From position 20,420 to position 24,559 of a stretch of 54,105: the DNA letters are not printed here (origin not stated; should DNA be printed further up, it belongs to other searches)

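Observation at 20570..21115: RND efflux permease carrying a C-terminal flexible linker and winged-HTH DNA-binding domain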

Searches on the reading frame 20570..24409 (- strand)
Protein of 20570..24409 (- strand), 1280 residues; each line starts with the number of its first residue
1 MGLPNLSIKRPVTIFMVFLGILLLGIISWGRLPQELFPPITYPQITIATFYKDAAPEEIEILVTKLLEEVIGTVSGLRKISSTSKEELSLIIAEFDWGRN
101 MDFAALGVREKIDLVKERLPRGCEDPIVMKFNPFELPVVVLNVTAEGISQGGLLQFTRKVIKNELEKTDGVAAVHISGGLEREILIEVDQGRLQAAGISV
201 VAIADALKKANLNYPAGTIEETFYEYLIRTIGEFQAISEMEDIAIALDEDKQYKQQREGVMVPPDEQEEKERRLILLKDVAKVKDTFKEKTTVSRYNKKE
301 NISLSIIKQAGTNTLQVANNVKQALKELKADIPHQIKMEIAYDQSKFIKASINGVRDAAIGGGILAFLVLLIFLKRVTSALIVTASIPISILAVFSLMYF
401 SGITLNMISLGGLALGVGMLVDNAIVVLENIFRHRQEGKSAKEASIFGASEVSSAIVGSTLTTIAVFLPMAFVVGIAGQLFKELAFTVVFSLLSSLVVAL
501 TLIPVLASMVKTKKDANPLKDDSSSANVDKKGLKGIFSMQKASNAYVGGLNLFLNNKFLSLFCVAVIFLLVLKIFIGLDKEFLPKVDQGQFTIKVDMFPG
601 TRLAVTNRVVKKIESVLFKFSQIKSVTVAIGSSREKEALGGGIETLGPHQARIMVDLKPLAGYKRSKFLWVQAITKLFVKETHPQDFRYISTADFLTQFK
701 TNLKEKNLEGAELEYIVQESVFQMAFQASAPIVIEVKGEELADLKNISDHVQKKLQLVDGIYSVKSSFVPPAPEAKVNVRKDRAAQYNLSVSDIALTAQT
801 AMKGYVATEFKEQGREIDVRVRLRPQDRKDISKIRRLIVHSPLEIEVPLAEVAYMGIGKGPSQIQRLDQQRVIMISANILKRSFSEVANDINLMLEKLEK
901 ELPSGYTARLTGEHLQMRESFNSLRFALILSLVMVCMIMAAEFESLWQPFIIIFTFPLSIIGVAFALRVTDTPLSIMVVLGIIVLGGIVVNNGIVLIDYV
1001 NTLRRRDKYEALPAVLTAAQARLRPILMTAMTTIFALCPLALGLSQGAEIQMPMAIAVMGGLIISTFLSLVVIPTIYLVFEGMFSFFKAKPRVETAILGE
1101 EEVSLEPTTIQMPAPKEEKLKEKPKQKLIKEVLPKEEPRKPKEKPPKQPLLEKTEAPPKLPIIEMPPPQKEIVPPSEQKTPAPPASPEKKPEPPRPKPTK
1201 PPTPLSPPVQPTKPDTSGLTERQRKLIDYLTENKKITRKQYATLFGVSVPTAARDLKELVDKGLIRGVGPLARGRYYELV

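Call 6: search_protein_families(library=pfam, proteins=[window:20570-24409:-], max_evalue=0.1)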
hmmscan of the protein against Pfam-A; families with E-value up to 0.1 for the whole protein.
window:20570-24409:- (1280 aa): 14 families
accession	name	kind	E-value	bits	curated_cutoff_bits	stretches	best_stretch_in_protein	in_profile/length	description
PF00873.25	ACR_tran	-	4.8e-240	799.7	28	1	5-1080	3-1020/1021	AcrB/AcrD/AcrF family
PF03176.21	MMPL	-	2.7e-13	50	20.5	2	255-510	45-302/333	MMPL family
PF08220.18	HTH_DeoR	-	2.3e-06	27.7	21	1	1222-1266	1-45/57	DeoR-like helix-turn-helix domain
PF13412.12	HTH_24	-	2.5e-06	27.4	21.9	1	1220-1266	2-48/48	Winged helix-turn-helix DNA-binding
PF13545.12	HTH_Crp_2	-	0.0013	19.1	27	1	1235-1266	22-53/70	Crp-like helix-turn-helix domain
PF25212.1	HVO_A0114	-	0.0083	16.3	27.6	0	1219-1266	20-67/84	HVO_A0114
PF12840.13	HTH_20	-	0.0092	16.4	27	1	1224-1267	7-50/51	Helix-turn-helix domain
PF08279.18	HTH_11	-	0.0094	16.3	25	1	1222-1263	1-43/55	HTH domain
PF08280.17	HTH_Mga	-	0.012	16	23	0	1221-1259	5-43/59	M protein trans-acting positive regulator (MGA) HTH domain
PF12802.13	MarR_2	-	0.034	14.7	27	1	1217-1266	1-51/61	MarR family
PF01047.28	MarR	-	0.06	13.7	24.6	0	1219-1266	1-48/59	MarR family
PF25213.1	HVO_A0261_N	-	0.068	13.5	35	0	1221-1268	11-57/86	HVO_A0261 N-terminal domain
PF12116.14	SpoIIID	-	0.076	13.6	27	0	1220-1260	5-44/82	Stage III sporulation protein D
PF01726.22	LexA_DNA_bind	-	0.097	12.9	23.7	0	1217-1267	2-58/65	LexA DNA binding domain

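Call 10: find_encoding_contigs(protein=window:20570-24409:-, flank=8000, max_places=6)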
Protein window:20570-24409:- (1280 aa): 4 contigs read that carry it; 2 places shown.
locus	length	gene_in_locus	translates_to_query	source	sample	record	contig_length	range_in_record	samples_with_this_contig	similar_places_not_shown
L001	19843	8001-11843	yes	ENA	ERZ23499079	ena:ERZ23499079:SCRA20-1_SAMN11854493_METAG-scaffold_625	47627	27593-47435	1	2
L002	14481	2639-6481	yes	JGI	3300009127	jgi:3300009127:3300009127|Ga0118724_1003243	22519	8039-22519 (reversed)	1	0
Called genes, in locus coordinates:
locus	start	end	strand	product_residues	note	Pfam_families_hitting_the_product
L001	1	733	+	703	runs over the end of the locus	PF13439:Glyco_transf_4, PF13579:Glyco_trans_4_4, PF20706:GT4-conflict, PF00534:Glycos_transf_1, PF13692:Glyco_trans_1_4, PF01075:Glyco_transf_9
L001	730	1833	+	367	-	PF13439:Glyco_transf_4, PF13477:Glyco_trans_4_2, PF13579:Glyco_trans_4_4, PF20706:GT4-conflict, PF00534:Glycos_transf_1, PF13692:Glyco_trans_1_4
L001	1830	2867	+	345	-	PF01075:Glyco_transf_9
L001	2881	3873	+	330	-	PF01075:Glyco_transf_9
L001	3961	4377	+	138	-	-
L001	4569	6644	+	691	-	PF02321:OEP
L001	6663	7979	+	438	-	PF25917:BSH_RND (faint), PF25973:BSH_CzcB (weak), PF25944:Beta-barrel_RND (faint), PF25954:Beta-barrel_RND_2, PF25989:YknX_C (weak)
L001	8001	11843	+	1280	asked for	PF00873:ACR_tran, PF03176:MMPL, PF08220:HTH_DeoR (weak), PF13412:HTH_24 (weak)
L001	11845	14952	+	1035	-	PF00873:ACR_tran, PF03176:MMPL (weak)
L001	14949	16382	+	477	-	PF20154:LNT_N, PF00795:CN_hydrolase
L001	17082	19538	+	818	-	PF21582:CBM30 (weak), PF06452:CBM9_1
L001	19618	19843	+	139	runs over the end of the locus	?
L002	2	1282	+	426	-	?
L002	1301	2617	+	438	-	PF25917:BSH_RND (faint), PF25973:BSH_CzcB (weak), PF25944:Beta-barrel_RND (faint), PF25954:Beta-barrel_RND_2, PF25989:YknX_C (weak)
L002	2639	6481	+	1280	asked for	PF00873:ACR_tran, PF03176:MMPL, PF08220:HTH_DeoR (weak), PF13412:HTH_24 (weak)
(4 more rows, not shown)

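Call 69: search_protein_families(library=ncbifam, proteins=[window:20570-24409:-], max_evalue=0.01)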
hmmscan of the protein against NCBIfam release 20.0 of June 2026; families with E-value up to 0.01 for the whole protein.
window:20570-24409:- (1280 aa): 26 families (the best 25 are shown)
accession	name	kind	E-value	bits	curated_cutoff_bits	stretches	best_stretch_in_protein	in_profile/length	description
NF033617.1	RND_permease_2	subfamily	2.1e-192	641.7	1250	2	6-652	3-619/1009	multidrug efflux RND transporter permease subunit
NF000282.2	RND_permease_1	subfamily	6.6e-155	517.6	1250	1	7-1080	4-1027/1029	multidrug efflux RND transporter permease subunit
TIGR00915.1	2A0602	subfamily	4.3e-136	455.3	940.35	1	5-1087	3-1035/1050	efflux RND transporter permease subunit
TIGR00914.1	2A0601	subfamily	2.2e-133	446.2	701.45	2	7-632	9-612/1051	CusA/CzcA family heavy metal efflux RND transporter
NF007905.0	PRK10614.1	equivalog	1.9e-125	419.9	1774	2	5-596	5-565/1025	multidrug efflux RND transporter permease subunit MdtC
NF007798.0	PRK10503.1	equivalog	1.2e-116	390.7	1584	1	6-1091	15-1033/1040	MdtB/MuxB family multidrug efflux RND transporter permease subunit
NF007133.0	PRK09579.1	equivalog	4.6e-108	362.2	1763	2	3-640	3-607/1017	multidrug efflux RND transporter permease subunit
NF007131.0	PRK09577.1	equivalog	7.9e-101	338.4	1768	1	7-1090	5-1032/1045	multidrug efflux RND transporter permease subunit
NF007842.1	PRK10555.1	equivalog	5.2e-99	332.5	1854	1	5-1082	3-1028/1036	multidrug efflux RND transporter permease AcrD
NF011706.2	PRK15127.1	equivalog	1.1e-87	295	2150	2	3-615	1-596/1049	multidrug efflux RND transporter permease subunit AcrB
NF000037.1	RND_perm_OqxB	exception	1.5e-81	274.6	2200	2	5-616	5-605/1050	multidrug efflux RND transporter permease subunit OqxB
TIGR00921.1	2A067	subfamily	1.4e-21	76.3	351.9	2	292-524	129-360/733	hydrophobe/amphiphile efflux-3 (HAE3) family transporter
TIGR00916.1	2A0604s01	subfamily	2.1e-14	53.7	148.6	2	302-499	30-230/231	SecD/SecF family protein translocase subunit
TIGR01129.1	secD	equivalog_domain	4.5e-13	49.1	244.4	1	299-503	195-393/397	protein translocase subunit SecD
NF009580.0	PRK13023.1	equivalog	5.7e-11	41.4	1153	2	294-515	237-453/775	protein translocase subunit SecDF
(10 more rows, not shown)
